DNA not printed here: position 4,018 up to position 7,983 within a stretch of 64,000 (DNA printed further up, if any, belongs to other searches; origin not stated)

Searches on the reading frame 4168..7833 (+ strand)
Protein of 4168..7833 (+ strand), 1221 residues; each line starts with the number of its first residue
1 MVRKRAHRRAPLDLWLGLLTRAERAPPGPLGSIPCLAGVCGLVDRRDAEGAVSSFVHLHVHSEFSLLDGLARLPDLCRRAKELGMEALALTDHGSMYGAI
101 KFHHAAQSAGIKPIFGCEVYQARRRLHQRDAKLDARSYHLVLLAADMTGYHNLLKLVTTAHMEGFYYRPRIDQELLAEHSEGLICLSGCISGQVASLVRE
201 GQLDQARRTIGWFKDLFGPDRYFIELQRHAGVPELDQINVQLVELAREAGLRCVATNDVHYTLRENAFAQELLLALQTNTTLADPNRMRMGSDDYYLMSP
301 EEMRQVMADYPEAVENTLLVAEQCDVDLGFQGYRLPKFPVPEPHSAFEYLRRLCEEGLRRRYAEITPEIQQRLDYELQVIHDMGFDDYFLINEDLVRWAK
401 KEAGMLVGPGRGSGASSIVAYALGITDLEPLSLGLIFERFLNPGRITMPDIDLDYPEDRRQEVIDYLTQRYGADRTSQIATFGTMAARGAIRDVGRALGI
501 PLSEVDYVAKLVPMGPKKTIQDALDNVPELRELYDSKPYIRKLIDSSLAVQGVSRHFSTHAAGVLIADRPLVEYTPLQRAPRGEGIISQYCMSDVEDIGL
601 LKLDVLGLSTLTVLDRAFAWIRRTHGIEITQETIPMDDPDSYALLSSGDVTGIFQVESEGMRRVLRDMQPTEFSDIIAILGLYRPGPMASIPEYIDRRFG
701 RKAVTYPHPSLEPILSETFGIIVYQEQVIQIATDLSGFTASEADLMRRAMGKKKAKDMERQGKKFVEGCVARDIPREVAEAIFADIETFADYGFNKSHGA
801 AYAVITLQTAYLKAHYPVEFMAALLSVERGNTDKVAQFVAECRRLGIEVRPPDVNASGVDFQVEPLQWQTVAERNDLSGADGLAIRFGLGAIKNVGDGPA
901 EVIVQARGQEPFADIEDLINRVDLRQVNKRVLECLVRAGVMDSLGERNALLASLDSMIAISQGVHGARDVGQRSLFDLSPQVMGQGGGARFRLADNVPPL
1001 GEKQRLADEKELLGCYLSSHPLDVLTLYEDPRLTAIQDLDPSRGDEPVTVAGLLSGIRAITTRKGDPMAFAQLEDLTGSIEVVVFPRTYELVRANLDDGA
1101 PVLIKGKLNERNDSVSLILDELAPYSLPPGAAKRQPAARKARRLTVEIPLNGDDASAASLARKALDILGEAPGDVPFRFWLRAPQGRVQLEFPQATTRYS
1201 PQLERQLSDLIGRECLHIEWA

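Call 19: search_protein_families(library=pfam, proteins=[window:4168-7833:+])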
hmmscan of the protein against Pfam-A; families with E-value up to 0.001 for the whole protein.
window:4168-7833:+ (1221 aa): 5 families
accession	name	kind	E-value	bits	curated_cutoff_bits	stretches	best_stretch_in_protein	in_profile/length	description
PF07733.18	DNA_pol3_alpha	-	1.8e-94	316.6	23.9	1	348-607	1-260/260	Bacterial DNA polymerase III alpha NTPase domain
PF17657.6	DNA_pol3_finger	-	9.8e-63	210.9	22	1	610-772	1-165/166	Bacterial DNA polymerase III alpha subunit finger domain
PF02811.25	PHP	-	4e-59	200.1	26.4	1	57-229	1-164/164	PHP domain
PF14579.12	HHH_6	-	1.2e-27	96.4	25.6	1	846-947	1-86/90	Helix-hairpin-helix motif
PF01336.31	tRNA_anti-codon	-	2.3e-13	50.3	27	1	1048-1122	1-72/75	OB-fold nucleic acid binding domain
